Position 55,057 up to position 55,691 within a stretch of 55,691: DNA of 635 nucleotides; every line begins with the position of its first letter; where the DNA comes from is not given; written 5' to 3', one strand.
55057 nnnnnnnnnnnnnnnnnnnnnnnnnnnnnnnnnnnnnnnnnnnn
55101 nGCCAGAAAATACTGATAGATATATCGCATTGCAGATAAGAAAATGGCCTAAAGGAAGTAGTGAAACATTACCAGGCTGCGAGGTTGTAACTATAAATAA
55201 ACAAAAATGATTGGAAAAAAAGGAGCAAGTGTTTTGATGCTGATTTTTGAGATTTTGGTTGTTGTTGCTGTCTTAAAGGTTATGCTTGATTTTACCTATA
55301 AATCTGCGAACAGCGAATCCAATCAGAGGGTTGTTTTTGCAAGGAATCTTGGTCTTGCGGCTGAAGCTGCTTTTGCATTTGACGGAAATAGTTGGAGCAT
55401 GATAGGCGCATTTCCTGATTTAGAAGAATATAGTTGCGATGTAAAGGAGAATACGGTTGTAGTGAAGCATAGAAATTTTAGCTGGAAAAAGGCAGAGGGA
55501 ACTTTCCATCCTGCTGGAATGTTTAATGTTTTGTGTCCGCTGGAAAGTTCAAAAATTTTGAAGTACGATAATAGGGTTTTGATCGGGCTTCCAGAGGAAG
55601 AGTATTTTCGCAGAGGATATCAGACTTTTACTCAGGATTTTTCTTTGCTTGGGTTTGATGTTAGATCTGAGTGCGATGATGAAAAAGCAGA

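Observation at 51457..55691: Operon of at least nine genes dominated by prepilin-like proteins, without any assembly machinery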

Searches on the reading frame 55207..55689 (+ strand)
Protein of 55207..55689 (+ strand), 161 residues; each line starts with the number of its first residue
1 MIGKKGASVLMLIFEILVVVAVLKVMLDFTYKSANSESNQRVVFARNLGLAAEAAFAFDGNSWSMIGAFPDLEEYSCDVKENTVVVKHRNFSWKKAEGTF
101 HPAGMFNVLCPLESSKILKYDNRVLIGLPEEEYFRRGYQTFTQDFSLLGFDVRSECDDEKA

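Call 6: search_protein_families(library=pfam, max_evalue=1, proteins=[window:55207-55689:+])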
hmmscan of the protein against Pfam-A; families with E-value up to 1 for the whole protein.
window:55207-55689:+ (161 aa): 0 families

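Call 49: find_homologous_proteins(query=window:55207-55689:+, max_evalue=0.01)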
Query window:55207-55689:+ (161 aa): 3 proteins with E <= 0.01 among 75 candidates.
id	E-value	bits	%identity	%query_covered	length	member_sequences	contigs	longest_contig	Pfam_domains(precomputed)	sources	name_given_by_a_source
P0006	7.4e-100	349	98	100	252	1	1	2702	-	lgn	-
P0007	5.2e-86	304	84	100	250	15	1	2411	-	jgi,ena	-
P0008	1.2e-38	150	50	94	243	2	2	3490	-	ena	-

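Call 53: find_encoding_contigs(protein=P0006, flank=10000, max_places=4)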
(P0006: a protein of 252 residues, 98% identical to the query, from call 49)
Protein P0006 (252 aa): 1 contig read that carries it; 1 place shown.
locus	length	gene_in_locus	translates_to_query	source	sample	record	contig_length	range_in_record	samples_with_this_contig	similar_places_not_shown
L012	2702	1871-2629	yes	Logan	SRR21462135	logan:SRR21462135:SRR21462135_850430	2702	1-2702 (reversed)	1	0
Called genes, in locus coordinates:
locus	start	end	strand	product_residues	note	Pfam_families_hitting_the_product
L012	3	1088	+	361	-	?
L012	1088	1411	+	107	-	-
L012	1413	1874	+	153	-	-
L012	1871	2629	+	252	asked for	-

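Call 54: find_encoding_contigs(protein=P0008, flank=10000, max_places=4)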
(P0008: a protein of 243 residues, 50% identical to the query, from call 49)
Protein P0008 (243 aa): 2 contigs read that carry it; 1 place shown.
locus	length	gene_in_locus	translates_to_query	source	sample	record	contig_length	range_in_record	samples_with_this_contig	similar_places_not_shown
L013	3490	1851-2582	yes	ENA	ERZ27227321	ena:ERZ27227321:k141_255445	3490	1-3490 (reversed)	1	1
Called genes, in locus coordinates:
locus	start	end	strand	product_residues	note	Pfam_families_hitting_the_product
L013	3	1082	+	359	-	?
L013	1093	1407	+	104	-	-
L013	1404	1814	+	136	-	-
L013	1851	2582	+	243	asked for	-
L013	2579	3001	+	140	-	-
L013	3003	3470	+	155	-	-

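Call 59: search_protein_families(library=pfam, max_evalue=0.1, proteins=[L013:3-1082:+, L013:1404-1814:+, L013:1824-2582:+, L013:2579-3001:+, L013:3003-3470:+])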
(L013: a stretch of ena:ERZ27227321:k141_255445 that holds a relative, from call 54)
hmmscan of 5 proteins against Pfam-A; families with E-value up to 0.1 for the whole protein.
L013:3-1082:+ (359 aa): 1 family
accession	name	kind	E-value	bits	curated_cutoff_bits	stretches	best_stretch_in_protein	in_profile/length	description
PF14764.12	SPG48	-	0.09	13.6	25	0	161-247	22-106/118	AP-5 complex subunit, vesicle trafficking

L013:1404-1814:+ (136 aa): 1 family
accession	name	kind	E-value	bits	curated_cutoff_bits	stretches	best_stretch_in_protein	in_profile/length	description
PF14242.11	DUF4342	-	0.059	13.9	25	0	80-96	27-43/81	Domain of unknown function (DUF4342)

L013:1824-2582:+ (252 aa): 0 families

L013:2579-3001:+ (140 aa): 1 family
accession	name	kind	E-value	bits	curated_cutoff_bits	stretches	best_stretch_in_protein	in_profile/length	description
PF04505.17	CD225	-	0.066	13.8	27.1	0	9-38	3-32/68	Interferon-induced transmembrane protein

L013:3003-3470:+ (155 aa): 0 families

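Call 69: search_protein_representatives(alignment_id=A3)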
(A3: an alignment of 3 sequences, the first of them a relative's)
Query: 3 sequences, 250 profile positions. Proteins with E-value up to 0.001 (for the whole library): 11; up to 1e-10: 2; up to 1e-30: 2. The best 11 are listed.
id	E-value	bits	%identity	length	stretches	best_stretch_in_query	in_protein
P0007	3.7e-147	504.9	-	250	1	1-250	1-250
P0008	1.6e-125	434.1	-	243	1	11-250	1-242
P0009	5.2e-10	55.7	-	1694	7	177-215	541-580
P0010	6.9e-08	48.7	-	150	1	3-102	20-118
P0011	4.0e-06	42.9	-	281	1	3-92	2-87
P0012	6.1e-06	42.3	-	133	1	1-117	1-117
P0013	7.2e-05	38.8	-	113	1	3-70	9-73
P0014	1.3e-04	38.0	-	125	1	3-89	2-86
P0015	1.6e-04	37.7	-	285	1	4-107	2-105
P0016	6.1e-04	35.8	-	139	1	4-95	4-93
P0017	1.0e-03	35.1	-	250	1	5-87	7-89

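Call 72: predict_structure(alignment_id=A3)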
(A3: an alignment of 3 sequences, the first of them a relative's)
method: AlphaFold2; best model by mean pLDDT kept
length: 252 residues; sequences in the alignment: 3
mean_pLDDT: 54.6   pTM: 0.48
mean pLDDT of the five models: 54.6, 43.3, 39.2, 38.0, 36.7
residues with pLDDT >= 90: 11; 70-90: 85; 50-70: 27; < 50: 129
segments of 3 or more residues with pLDDT < 50: 1-6, 21-143
pLDDT, mean of each block of 10 residues (from residue 1): 48 55 35 28 29 32 33 36 35 29 26 34 37 37 67 76 80 79 88 81 70 76 74 89 89 75
secondary structure, 60 per line:
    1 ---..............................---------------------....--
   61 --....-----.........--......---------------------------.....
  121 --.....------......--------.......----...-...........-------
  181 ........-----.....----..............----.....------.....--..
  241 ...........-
elements in order: H4-33 E55-58 E63-66 E75-80 E83-88 E116-120 E123-127 E134-139 E148-154 H163-173 E181-188 E194-198 H203-216 E221-225 E232-236 H239-251

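Call 73: search_solved_structures(query=A5, max_evalue=10, show_alignments=4)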
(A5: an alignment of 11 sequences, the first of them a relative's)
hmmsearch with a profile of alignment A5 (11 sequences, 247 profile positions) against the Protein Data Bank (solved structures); distinct sequences matched with E-value up to 10: 0.

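Call 74: search_protein_families(library=pfam, alignment_id=A5, max_evalue=0.1)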
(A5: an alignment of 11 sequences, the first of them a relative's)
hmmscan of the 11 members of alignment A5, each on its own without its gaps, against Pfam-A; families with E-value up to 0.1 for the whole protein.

A. member 1, P0006 (252 aa): 1 family
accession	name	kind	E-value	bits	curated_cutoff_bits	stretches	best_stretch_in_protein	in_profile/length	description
PF16256.10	DUF4911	-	0.0063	17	29.3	1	209-246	10-47/57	Domain of unknown function (DUF4911)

B. families by the number of members that match (of 11 scanned): 8 families
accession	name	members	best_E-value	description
PF16256.10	DUF4911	2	0.0063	Domain of unknown function (DUF4911)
PF01520.23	Amidase_3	1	2.9e-08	N-acetylmuramoyl-L-alanine amidase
PF14740.11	DUF4471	1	0.008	Domain of unknown function (DUF4471)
PF04522.18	BBMV_Gp1_N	1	0.017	Broad bean mottle virus, Gp1, N-terminal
PF01758.21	SBF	1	0.022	Sodium Bile acid symporter family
PF06979.18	TMEM70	1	0.031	TMEM70/TMEM186/TMEM223 protein family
PF01917.21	Arch_flagellin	1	0.093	Archaebacterial flagellin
PF06161.16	DUF975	1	0.096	Protein of unknown function (DUF975)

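Call 76: find_encoding_contigs(protein=P0015, flank=10000, max_places=3)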
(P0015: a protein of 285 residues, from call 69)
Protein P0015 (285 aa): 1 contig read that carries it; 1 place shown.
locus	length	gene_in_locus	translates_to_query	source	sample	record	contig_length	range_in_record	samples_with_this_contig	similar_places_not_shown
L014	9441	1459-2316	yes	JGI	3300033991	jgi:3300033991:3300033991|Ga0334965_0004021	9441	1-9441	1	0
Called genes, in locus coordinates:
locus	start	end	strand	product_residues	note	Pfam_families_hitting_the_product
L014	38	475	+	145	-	-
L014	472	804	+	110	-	-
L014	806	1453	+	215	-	-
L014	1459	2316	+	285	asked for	-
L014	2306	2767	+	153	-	-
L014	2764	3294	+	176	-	-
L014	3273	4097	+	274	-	-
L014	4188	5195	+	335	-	PF21669:SHLD2_OB1 (weak), PF01336:tRNA_anti-codon, PF08646:Rep_fac-A_C (weak)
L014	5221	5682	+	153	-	PF04307:YdjM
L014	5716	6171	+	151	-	-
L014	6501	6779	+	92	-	-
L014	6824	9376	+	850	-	PF14520:HHH_5, PF08423:Rad51, PF14890:Intein_splicing, PF14528:LAGLIDADG_3, PF08423:Rad51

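Call 77: fold_search(model_id=the predicted structure, library=pdb)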
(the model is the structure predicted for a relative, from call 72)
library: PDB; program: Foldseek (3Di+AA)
matches with E <= 10: 623; with E <= 0.001: 0
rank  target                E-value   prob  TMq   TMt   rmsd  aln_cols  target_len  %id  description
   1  2i3c_A                7.2e-03  0.98  0.24  0.21  12.7       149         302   14  Crystal Structure of an Aspartoacylase from Homo Sapiens (released 2006-08-29)
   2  2o4h_A                2.2e-02  0.94  0.22  0.19   7.3       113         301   14  Human brain aspartoacylase complex with intermediate analog (N-phosphonomethyl-L-aspartate) (released 2007-11-06)
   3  4mxu_A                2.3e-02  0.95  0.23  0.20   6.5       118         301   14  Human brain aspartoacylase mutant K213E complex with intermediate analog (N-phosphonomethyl-L-aspartate) (released 2014-07-30)
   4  4mri_B                2.5e-02  0.96  0.23  0.20   6.7       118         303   14  Human brain aspartoacylase mutant F295S complex with intermediate analog (N-phosphonomethyl-L-aspartate) (released 2014-07-30)
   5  7b3n_C                3.0e-02  0.94  0.22  0.31   6.8       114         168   15  AmiP amidase-3 from Thermus parvatiensis (released 2022-06-22)
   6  2pe3_B                3.6e-02  0.84  0.22  0.17   6.9       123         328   10  Crystal structure of Frv operon protein FRVX (PH1821)from pyrococcus horikoshii OT3 (released 2007-10-02)
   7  4x8i_A                3.8e-02  0.82  0.21  0.17   6.4       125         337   10  de novo crystal structure of the Pyrococcus Furiosus TET3 aminopeptidase (released 2016-02-10)
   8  2pe3_A                4.3e-02  0.80  0.22  0.17   6.8       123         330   10  Crystal structure of Frv operon protein FRVX (PH1821)from pyrococcus horikoshii OT3 (released 2007-10-02)
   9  2pe3_D                5.9e-02  0.72  0.21  0.17   7.3       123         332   10  Crystal structure of Frv operon protein FRVX (PH1821)from pyrococcus horikoshii OT3 (released 2007-10-02)
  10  4nfr_A                6.2e-02  0.89  0.23  0.20   6.9       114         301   13  Human brain aspartoacylase mutant E285A complex with intermediate analog (N-phosphonomethyl-L-aspartate) (released 2014-07-30)
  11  4x8i_B                6.2e-02  0.72  0.21  0.16   6.5       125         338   10  de novo crystal structure of the Pyrococcus Furiosus TET3 aminopeptidase (released 2016-02-10)
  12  2wzn                  6.6e-02  0.60  0.20  0.16   7.7       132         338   10  3d structure of TET3 from Pyrococcus horikoshii (released 2010-11-03)
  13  4mri_A                8.0e-02  0.89  0.24  0.20   6.2       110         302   13  Human brain aspartoacylase mutant F295S complex with intermediate analog (N-phosphonomethyl-L-aspartate) (released 2014-07-30)
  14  3nh5                  8.0e-02  0.41  0.20  0.17   7.6       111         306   16  Crystal structure of E177A-mutant murine aminoacylase 3 (released 2010-10-20)
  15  2ziw_A                9.1e-02  0.10  0.13  0.12  16.1       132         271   14  Crystal structure of the Mus81-Eme1 complex (released 2008-04-29)
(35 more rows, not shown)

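Call 79: find_encoding_contigs(protein=P0011, flank=10000, max_places=3)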
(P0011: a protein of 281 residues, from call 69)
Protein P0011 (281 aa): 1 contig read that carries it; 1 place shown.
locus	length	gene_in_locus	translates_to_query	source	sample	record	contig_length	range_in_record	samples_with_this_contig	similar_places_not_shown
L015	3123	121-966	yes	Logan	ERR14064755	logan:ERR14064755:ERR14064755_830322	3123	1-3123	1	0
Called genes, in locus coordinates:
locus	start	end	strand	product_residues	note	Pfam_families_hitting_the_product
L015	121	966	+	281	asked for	-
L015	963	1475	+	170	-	-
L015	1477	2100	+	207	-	-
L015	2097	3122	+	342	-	?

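Call 81: find_encoding_contigs(protein=P0012, flank=10000, max_places=4)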
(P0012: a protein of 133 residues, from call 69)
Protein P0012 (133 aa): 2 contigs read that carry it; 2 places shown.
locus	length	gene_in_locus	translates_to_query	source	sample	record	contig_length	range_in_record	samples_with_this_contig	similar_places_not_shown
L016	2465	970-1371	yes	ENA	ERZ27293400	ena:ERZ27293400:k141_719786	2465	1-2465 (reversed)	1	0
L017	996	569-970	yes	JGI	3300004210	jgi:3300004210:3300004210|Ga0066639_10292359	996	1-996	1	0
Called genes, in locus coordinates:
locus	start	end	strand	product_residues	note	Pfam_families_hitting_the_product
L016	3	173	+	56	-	?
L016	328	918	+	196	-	-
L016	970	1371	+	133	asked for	-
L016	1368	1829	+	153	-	-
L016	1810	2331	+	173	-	-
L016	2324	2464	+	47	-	?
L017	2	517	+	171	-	?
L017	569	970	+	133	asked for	-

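Call 88: search_protein_families(library=ncbifam, max_evalue=1, proteins=[L014:472-804:+, L014:806-1453:+, L014:1459-2316:+, L014:2306-2767:+, L014:2764-3294:+, L014:3273-4097:+, L015:121-966:+, L015:1477-2100:+, P0012, P0017])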
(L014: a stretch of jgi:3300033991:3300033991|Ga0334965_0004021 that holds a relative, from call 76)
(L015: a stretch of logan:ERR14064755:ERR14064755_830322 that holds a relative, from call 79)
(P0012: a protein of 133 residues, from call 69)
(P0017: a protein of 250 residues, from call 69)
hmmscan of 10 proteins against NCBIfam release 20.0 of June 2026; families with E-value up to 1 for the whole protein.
L014:472-804:+ (110 aa): 6 families
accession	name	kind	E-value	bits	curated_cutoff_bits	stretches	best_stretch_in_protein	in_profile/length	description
NF041013.1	T4P_ComGE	equivalog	0.00056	20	49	1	2-37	3-38/83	competence type IV pilus minor pilin ComGE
TIGR02532.1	IV_pilin_GFxxxE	domain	0.0013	18.4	16.3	1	2-25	1-24/24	prepilin-type N-terminal cleavage/methylation domain-containing protein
NF011668.0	PRK15086.1-4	equivalog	0.043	12.7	575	1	4-44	264-304/413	ethanolamine utilization protein EutH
NF047528.1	LIMLP_03685_anti-sigma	equivalog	0.058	12.6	200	1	10-56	66-110/347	LIMLP_03685 family anti-sigma factor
NF041002.1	pilin_ComGF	equivalog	0.16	12.2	80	1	2-36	1-35/139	competence type IV pilus minor pilin ComGF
NF005219.0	PRK06707.1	equivalog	0.19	10.1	498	1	9-39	8-38/536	amidase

L014:806-1453:+ (215 aa): 1 family
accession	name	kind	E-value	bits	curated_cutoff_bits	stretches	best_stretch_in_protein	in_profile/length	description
NF040668.1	regulator_TseB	equivalog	0.007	16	200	1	13-97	6-89/161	cell wall elongation/penicillin-binding protein regulator TseB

L014:1459-2316:+ (285 aa): 1 family
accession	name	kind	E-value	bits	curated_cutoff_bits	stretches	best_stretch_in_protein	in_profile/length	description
NF038148.1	lanti_IV_SflA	subfamily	0.14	12.1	25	1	118-131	6-20/52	SflA family class IV lanthipeptide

L014:2306-2767:+ (153 aa): 1 family
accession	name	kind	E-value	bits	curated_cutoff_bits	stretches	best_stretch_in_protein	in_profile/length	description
NF006918.0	PRK09409.1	subfamily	0.033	13.8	597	1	92-132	201-240/301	IS2 transposase TnpB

L014:2764-3294:+ (176 aa): 0 families

L014:3273-4097:+ (274 aa): 0 families

L015:121-966:+ (281 aa): 0 families

L015:1477-2100:+ (207 aa): 0 families

P0012 (133 aa): 2 families
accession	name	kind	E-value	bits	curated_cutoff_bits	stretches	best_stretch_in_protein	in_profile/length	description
TIGR03869.1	F420-0_ABCperm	hypoth_equivalog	0.0041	16.4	437.35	1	15-84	98-168/325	putative F420-0 ABC transporter permease subunit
NF010197.0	PRK13673.1-4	equivalog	0.011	16.1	210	1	18-102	6-90/120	hypothetical protein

P0017 (250 aa): 0 families

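Call 89: search_protein_families(library=pfam, max_evalue=1, proteins=[L014:472-804:+, L014:806-1453:+, L014:1459-2316:+, L014:2306-2767:+, L014:2764-3294:+, L014:3273-4097:+, L015:121-966:+, L015:1477-2100:+, P0012, P0017])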
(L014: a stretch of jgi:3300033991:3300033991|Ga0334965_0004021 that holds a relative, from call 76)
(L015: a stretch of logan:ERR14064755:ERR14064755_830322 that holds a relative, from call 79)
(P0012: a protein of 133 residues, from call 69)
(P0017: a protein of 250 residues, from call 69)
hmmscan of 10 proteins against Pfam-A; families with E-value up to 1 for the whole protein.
L014:472-804:+ (110 aa): 6 families
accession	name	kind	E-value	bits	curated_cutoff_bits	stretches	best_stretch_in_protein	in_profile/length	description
PF07963.17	N_methyl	-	0.0021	18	21.2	1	2-25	4-27/27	Prokaryotic N-terminal methylation motif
PF02412.23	TSP_3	-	0.024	14.8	25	1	48-65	15-32/36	Thrombospondin type 3 repeat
PF16982.10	Flp1_like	-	0.035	14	33.5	1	11-32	11-32/49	Putative Flagellin, Flp1-like, domain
PF13303.11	PTS_EIIC_2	-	0.055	13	28.9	1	3-45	112-154/327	Phosphotransferase system, EIIC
PF05568.16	ASFV_J13L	-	0.21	11.8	23.6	1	9-42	33-66/189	African swine fever virus J13L protein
PF06160.17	EzrA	-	0.35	9.5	39.6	1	10-48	1-39/557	Septation ring formation regulator, EzrA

L014:806-1453:+ (215 aa): 0 families

L014:1459-2316:+ (285 aa): 1 family
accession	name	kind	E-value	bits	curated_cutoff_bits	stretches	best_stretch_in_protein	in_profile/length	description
PF11074.14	DUF2779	-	0.18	12.5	23.3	1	188-233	53-98/126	Domain of unknown function(DUF2779)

L014:2306-2767:+ (153 aa): 0 families

L014:2764-3294:+ (176 aa): 0 families

L014:3273-4097:+ (274 aa): 1 family
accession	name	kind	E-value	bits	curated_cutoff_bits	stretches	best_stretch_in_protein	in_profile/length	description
PF20814.2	CAA3_Cox_suIV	-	0.033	15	27.5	1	21-43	9-31/64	CAA3-type cytochrome c oxidase subunit IV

L015:121-966:+ (281 aa): 0 families

L015:1477-2100:+ (207 aa): 0 families

P0012 (133 aa): 1 family
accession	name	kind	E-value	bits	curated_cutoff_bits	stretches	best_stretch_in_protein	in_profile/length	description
PF06161.16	DUF975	-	0.096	13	34.8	1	9-79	107-177/243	Protein of unknown function (DUF975)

P0017 (250 aa): 4 families
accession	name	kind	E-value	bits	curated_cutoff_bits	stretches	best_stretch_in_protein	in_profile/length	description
PF01520.23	Amidase_3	-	2.9e-08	34.4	27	1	158-245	1-83/174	N-acetylmuramoyl-L-alanine amidase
PF14740.11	DUF4471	-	0.008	15.9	25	1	18-98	215-295/303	Domain of unknown function (DUF4471)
PF04522.18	BBMV_Gp1_N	-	0.017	15.2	27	0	160-222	125-178/242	Broad bean mottle virus, Gp1, N-terminal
PF04096.20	Nucleoporin2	-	0.13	12.8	28.4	1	60-125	39-103/148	Nup98-96 autopeptidase S59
